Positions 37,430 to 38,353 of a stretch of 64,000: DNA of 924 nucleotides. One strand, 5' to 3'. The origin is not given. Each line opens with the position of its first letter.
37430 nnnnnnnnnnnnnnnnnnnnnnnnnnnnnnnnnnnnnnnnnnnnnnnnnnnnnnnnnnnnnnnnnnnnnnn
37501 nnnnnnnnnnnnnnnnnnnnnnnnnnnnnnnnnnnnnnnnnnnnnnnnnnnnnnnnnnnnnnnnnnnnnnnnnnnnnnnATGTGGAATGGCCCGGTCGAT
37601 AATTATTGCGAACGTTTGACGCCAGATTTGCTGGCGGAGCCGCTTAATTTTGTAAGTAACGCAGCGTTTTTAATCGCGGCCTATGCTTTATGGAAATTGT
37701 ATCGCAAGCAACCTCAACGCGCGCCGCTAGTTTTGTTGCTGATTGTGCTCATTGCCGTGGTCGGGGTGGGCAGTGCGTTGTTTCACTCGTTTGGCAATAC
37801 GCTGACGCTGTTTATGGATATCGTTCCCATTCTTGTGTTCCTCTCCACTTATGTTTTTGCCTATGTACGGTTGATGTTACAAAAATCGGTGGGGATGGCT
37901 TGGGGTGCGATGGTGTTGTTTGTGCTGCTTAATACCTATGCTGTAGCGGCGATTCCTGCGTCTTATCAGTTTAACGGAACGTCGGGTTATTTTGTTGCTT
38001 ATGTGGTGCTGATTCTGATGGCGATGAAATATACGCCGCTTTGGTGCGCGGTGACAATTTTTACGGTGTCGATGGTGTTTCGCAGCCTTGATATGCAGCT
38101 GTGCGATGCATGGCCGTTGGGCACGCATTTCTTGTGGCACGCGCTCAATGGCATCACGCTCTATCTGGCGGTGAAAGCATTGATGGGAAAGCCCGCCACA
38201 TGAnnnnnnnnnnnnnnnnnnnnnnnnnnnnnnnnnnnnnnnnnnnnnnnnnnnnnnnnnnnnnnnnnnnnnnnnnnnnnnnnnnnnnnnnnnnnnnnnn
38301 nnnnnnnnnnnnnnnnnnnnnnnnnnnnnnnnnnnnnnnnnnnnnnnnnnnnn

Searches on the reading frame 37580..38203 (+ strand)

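Call 57: search_protein_families(library=pfam, proteins=[window:37580-38203:+], max_evalue=0.00001)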
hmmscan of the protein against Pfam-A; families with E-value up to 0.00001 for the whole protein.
window:37580-38203:+ (207 aa): 1 family
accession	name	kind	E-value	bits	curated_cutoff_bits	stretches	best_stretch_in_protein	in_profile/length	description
PF05875.18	Ceramidase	-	3.6e-09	36.8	32.5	1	8-199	8-228/259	Ceramidase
